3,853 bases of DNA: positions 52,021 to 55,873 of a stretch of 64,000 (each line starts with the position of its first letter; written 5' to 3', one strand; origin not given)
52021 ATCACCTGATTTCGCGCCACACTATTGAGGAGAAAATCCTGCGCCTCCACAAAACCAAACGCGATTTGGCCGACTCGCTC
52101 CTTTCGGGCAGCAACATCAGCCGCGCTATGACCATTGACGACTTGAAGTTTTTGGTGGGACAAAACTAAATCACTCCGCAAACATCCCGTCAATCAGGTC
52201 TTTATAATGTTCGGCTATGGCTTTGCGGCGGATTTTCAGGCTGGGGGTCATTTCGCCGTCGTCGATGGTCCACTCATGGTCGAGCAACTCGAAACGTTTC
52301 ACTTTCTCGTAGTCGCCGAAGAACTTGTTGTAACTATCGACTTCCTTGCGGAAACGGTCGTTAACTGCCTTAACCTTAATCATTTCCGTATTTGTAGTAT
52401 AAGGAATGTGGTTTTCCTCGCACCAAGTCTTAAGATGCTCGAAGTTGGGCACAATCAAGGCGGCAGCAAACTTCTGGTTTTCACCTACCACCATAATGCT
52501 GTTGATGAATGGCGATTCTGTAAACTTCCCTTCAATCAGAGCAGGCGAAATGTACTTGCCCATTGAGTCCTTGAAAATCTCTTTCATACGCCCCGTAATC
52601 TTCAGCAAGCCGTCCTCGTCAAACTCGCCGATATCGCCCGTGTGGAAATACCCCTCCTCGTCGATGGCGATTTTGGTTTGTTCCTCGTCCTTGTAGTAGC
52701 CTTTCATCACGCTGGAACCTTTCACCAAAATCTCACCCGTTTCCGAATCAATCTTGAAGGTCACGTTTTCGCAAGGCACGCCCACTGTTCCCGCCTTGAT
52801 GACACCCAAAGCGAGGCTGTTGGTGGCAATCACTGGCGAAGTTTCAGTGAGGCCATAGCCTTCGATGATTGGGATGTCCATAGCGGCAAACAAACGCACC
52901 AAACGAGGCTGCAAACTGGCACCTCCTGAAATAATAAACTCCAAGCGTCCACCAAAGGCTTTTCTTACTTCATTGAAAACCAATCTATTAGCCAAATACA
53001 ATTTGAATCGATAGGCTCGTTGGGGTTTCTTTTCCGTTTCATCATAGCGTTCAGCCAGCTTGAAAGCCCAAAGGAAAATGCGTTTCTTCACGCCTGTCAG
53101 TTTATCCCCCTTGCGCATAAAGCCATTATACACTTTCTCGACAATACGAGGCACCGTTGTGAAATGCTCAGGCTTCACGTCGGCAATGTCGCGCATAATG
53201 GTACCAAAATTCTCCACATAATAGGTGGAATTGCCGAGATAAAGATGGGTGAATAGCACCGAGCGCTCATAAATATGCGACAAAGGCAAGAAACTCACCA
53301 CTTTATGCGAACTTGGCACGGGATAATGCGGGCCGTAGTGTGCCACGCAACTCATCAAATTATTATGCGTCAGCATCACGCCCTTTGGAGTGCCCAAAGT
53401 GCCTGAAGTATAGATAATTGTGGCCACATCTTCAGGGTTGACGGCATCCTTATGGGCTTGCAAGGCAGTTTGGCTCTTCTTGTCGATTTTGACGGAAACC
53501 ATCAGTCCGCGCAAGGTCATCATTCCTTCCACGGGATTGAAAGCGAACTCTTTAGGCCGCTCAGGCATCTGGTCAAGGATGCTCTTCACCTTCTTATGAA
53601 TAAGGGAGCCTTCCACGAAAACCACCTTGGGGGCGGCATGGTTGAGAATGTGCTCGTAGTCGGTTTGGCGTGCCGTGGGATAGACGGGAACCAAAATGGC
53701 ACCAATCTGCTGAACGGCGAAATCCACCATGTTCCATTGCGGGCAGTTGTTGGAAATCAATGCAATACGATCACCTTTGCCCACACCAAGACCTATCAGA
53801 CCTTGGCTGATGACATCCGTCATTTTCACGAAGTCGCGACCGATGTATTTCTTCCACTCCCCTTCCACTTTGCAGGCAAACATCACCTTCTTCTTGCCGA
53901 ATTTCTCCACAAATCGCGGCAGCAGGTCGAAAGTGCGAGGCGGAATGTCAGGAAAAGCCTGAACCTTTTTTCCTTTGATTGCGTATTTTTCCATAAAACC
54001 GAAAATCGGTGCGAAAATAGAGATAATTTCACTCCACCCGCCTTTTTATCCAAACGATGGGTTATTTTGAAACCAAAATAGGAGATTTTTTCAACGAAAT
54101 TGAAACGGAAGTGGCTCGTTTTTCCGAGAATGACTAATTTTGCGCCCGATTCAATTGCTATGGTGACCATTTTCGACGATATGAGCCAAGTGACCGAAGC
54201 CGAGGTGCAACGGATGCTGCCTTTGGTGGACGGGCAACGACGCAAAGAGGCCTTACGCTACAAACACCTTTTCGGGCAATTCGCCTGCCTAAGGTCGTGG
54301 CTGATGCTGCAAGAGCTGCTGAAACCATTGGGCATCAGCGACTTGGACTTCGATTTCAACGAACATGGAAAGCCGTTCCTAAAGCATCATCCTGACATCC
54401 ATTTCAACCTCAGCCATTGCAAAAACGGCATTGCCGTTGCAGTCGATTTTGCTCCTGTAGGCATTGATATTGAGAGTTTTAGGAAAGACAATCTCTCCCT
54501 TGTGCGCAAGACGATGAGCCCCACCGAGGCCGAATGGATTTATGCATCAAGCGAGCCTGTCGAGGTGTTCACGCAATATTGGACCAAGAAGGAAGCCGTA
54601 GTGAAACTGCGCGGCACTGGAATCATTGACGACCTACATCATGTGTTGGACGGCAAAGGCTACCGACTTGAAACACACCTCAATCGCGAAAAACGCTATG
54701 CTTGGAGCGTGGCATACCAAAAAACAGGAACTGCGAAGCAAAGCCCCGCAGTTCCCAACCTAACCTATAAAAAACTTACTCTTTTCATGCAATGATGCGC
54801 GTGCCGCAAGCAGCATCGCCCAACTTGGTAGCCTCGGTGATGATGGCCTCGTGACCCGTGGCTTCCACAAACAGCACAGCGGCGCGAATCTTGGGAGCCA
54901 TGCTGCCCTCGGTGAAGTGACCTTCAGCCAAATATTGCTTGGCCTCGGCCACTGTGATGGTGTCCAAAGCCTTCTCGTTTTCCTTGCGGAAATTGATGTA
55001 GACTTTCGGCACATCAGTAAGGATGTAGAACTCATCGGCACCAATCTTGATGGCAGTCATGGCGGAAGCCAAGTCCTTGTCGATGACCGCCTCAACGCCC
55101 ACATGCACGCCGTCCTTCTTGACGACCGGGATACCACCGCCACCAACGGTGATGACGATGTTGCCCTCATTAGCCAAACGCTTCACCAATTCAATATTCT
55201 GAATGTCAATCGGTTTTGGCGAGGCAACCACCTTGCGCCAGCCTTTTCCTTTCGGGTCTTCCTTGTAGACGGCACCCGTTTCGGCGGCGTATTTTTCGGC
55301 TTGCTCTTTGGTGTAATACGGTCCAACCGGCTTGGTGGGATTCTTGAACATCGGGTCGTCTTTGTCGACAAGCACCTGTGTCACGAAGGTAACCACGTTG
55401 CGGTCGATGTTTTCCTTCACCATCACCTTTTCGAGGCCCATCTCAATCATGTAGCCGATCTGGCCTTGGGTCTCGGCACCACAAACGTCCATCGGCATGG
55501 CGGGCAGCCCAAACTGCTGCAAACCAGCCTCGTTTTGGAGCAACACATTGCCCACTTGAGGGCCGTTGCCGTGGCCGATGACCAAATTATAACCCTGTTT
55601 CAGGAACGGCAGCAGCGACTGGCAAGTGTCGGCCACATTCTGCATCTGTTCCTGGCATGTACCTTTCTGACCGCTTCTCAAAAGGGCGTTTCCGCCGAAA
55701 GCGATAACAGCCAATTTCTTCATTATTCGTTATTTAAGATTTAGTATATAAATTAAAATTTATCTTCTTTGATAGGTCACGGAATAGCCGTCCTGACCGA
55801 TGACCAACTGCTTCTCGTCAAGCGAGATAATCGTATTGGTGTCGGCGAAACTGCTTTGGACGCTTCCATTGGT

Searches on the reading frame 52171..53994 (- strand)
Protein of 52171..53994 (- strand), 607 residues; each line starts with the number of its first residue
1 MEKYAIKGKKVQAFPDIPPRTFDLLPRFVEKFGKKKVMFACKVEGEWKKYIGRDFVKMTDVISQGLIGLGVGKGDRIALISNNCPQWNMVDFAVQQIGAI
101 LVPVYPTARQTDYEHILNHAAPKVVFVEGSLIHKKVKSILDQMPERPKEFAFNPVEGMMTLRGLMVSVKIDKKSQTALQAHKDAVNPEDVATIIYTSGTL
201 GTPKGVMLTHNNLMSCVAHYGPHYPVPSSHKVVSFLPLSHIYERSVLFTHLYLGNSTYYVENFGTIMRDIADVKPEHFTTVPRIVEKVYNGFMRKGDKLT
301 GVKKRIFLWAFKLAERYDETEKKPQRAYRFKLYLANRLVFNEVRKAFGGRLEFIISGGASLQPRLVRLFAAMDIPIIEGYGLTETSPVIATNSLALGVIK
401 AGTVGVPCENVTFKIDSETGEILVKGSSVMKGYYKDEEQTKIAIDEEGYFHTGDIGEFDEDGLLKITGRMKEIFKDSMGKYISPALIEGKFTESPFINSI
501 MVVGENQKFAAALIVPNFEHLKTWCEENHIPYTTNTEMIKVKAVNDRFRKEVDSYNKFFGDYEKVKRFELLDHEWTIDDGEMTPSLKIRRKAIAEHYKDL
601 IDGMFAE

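Call 80: search_protein_families(library=pfam, proteins=[window:52171-53994:-], max_evalue=0.00001)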
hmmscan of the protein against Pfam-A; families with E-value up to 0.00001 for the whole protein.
window:52171-53994:- (607 aa): 2 families
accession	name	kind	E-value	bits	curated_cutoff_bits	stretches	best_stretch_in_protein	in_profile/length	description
PF00501.34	AMP-binding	-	2.9e-72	244.1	29.9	1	29-434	5-384/384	AMP-binding enzyme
PF23562.2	AMP-binding_C_3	-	5e-08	33.8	20.8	1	477-606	7-121/124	AMP-binding enzyme C-terminal domain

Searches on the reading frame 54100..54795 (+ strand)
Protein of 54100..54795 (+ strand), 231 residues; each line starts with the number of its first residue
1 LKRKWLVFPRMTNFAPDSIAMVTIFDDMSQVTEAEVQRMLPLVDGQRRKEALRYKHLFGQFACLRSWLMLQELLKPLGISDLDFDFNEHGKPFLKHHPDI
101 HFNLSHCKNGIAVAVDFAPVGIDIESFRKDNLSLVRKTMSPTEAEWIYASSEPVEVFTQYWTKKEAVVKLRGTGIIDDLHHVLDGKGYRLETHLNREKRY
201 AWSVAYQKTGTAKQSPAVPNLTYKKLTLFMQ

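Call 80: search_protein_families(library=pfam, proteins=[window:54100-54795:+], max_evalue=0.00001)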
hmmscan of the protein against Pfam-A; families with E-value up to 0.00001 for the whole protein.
window:54100-54795:+ (231 aa): 1 family
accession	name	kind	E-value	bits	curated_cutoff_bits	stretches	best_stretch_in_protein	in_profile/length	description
PF01648.25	ACPS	-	4.9e-14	52.7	25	1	119-208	1-103/111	4'-phosphopantetheinyl transferase superfamily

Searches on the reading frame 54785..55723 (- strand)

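Call 80: search_protein_families(library=pfam, proteins=[window:54785-55723:-], max_evalue=0.00001)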
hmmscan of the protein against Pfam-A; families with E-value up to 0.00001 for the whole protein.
window:54785-55723:- (312 aa): 1 family
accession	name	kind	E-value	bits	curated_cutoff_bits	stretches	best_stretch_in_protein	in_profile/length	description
PF00696.33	AA_kinase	-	2.9e-27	96.4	24.9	1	3-296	1-233/234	Amino acid kinase family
